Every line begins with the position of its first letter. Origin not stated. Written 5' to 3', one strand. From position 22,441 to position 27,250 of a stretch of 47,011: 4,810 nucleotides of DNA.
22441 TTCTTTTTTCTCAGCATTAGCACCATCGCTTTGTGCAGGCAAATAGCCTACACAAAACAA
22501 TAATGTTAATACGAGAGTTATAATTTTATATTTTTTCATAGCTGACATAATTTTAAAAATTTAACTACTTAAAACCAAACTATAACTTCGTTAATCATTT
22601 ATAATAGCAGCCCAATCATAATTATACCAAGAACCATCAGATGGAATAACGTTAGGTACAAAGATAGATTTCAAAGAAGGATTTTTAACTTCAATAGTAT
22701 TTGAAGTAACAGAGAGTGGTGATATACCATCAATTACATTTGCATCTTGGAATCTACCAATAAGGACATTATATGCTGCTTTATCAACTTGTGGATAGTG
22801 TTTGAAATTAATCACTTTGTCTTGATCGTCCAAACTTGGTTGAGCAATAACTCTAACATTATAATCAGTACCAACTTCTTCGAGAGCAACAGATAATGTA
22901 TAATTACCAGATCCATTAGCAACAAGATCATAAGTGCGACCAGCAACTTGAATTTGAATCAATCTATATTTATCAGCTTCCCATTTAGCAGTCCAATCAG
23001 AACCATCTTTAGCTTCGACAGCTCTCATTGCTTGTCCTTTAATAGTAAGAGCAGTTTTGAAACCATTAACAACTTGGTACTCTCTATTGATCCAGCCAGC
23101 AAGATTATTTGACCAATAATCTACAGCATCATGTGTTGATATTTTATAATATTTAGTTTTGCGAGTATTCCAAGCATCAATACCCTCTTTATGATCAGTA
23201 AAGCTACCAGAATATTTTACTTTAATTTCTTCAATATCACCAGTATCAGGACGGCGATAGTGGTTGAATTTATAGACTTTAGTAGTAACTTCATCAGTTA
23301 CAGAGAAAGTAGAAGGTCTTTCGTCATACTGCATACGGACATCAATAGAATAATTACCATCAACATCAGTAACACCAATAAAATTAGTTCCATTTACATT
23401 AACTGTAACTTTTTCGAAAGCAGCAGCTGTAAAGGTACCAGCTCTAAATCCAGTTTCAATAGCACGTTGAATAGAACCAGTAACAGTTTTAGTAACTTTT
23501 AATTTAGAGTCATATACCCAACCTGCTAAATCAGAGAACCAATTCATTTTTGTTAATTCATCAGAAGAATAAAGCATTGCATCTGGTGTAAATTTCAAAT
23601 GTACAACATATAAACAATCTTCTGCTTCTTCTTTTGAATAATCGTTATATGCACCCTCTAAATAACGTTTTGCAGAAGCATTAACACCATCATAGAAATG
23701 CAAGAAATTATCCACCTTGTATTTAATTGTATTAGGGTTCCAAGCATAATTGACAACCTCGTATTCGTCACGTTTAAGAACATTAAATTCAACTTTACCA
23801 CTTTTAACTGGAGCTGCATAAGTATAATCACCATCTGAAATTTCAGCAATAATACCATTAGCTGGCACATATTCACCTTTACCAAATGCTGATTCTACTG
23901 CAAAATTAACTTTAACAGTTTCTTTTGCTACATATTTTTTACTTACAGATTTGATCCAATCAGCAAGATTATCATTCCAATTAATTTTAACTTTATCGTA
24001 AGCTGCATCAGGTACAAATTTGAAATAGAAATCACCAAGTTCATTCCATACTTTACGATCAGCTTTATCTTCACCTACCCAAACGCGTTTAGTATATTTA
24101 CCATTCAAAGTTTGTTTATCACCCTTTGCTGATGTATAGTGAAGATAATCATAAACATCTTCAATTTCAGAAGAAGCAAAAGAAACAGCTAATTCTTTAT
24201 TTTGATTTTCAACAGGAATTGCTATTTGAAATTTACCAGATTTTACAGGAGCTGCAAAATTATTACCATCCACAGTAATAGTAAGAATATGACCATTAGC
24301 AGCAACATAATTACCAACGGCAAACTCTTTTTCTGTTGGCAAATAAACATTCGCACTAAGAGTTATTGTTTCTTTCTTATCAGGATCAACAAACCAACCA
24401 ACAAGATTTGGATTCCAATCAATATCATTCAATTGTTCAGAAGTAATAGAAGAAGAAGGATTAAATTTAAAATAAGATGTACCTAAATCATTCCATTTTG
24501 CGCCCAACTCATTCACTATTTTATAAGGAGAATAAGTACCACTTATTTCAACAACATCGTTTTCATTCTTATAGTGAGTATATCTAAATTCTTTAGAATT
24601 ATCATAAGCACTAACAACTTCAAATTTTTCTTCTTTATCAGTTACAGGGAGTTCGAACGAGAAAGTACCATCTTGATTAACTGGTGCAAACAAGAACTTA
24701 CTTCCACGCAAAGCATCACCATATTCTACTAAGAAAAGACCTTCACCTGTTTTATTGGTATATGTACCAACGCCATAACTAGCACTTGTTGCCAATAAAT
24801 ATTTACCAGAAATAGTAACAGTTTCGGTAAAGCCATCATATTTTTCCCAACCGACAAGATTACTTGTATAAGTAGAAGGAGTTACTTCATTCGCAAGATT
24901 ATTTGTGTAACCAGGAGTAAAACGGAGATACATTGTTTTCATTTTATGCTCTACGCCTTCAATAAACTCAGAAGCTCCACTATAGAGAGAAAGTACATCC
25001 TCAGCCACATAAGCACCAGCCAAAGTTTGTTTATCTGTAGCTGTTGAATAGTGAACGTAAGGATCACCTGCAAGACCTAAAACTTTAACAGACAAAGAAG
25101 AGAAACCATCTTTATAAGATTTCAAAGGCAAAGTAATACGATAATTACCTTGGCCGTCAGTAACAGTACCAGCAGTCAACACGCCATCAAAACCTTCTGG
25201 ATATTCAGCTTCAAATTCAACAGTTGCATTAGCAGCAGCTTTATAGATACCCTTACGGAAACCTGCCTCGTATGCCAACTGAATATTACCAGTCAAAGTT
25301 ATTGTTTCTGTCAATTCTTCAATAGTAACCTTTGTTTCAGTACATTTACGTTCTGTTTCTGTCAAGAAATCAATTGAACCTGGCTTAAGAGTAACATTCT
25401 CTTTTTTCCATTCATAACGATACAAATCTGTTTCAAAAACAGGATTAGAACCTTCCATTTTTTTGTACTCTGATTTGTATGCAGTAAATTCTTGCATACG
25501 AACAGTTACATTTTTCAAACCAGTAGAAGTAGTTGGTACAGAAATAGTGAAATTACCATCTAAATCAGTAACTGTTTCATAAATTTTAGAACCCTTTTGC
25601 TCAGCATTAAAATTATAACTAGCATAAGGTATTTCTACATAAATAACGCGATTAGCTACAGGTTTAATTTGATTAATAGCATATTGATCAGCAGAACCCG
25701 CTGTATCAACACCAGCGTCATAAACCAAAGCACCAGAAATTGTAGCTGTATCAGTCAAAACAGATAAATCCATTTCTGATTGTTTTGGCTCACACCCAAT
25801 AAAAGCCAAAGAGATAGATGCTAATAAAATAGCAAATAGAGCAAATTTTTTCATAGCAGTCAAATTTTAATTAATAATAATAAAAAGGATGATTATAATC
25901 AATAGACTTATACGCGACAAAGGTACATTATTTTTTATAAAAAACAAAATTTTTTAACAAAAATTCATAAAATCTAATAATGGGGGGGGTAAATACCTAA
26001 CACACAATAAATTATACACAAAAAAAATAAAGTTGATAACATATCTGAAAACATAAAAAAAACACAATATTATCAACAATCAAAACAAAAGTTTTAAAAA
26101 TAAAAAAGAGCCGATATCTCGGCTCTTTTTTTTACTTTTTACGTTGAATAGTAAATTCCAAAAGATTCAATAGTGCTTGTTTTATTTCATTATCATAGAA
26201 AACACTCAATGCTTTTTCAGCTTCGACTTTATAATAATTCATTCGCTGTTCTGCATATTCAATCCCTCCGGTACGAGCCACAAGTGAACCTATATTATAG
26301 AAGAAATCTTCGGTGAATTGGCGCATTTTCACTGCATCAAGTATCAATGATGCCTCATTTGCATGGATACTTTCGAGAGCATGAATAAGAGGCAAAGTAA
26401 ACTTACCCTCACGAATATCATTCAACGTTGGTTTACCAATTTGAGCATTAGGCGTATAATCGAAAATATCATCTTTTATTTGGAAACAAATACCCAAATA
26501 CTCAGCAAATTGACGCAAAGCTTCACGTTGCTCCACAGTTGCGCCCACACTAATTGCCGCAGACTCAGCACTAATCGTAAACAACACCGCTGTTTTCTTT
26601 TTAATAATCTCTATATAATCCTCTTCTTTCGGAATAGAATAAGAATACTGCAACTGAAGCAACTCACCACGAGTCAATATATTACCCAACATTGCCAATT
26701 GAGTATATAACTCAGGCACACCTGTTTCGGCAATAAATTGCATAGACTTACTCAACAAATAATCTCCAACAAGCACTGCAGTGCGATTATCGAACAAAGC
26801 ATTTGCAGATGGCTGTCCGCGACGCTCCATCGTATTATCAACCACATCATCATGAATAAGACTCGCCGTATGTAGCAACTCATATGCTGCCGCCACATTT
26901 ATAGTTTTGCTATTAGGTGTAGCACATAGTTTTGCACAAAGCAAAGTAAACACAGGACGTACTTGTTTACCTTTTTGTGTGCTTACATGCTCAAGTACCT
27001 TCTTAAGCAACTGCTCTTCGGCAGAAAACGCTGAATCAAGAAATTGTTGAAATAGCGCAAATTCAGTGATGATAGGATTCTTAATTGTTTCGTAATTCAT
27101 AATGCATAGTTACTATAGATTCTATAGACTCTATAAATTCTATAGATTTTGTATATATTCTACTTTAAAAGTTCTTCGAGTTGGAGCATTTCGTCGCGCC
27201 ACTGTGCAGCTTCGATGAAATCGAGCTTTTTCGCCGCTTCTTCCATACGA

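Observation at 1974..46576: Dispersed, co-oriented modular repeat family built from tandem 7-nt and 9-nt units (at least 26 loci in 47 kb)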

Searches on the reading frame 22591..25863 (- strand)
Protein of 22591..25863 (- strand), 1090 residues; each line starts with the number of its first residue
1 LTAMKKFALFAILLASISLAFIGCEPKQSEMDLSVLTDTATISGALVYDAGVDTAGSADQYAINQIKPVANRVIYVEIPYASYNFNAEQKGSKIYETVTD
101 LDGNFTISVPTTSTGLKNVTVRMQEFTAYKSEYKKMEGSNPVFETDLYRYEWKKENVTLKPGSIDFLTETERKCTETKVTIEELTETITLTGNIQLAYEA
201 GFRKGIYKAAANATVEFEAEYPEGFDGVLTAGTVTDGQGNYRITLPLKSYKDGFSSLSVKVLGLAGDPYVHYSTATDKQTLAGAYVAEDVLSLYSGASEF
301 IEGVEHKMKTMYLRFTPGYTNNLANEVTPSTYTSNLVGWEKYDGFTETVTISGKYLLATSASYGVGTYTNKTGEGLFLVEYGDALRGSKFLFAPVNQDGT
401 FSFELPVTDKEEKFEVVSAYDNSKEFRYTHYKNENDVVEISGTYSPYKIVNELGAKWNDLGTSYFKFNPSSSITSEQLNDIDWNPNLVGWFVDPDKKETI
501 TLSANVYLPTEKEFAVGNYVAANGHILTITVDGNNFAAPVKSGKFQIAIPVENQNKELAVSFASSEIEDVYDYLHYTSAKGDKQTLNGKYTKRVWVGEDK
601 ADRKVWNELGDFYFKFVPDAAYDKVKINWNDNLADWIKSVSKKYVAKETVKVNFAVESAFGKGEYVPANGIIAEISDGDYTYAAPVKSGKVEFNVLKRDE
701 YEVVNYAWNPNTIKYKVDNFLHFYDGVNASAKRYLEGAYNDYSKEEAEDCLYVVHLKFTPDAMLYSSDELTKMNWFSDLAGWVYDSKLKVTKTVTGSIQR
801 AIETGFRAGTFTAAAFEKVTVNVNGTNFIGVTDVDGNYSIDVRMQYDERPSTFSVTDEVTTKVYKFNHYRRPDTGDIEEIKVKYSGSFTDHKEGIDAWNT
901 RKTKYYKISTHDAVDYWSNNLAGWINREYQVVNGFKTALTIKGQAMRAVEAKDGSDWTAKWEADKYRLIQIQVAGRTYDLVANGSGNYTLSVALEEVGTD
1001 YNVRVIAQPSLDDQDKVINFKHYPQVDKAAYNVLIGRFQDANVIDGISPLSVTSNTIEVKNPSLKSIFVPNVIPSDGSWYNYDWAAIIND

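Call 6: search_protein_families(library=pfam, proteins=[window:22591-25863:-])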
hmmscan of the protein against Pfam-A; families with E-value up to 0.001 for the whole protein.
window:22591-25863:- (1090 aa): 2 families
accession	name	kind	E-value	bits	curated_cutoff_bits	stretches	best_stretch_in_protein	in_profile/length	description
PF13620.12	CarboxypepD_reg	-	2e-06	28.5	32.3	0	89-131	24-64/82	Carboxypeptidase regulatory-like domain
PF13715.12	CarbopepD_reg_2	-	3.1e-05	24.4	32.2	0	816-841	14-39/88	CarboxypepD_reg-like domain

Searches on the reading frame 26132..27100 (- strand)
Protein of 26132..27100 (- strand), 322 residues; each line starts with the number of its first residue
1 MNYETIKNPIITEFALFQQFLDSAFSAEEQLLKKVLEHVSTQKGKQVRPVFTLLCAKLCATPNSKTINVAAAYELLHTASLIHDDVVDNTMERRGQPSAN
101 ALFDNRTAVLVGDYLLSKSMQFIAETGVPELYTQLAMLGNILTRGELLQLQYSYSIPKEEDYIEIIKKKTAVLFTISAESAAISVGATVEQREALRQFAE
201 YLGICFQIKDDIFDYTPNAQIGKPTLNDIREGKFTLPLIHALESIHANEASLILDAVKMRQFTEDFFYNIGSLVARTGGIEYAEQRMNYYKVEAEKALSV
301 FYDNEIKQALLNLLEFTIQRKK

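Call 6: search_protein_families(library=pfam, proteins=[window:26132-27100:-])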
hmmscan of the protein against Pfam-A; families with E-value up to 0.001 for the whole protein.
window:26132-27100:- (322 aa): 1 family
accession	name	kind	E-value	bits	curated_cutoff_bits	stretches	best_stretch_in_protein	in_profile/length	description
PF00348.22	polyprenyl_synt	-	2e-64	217.6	27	1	30-261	2-237/251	Polyprenyl synthetase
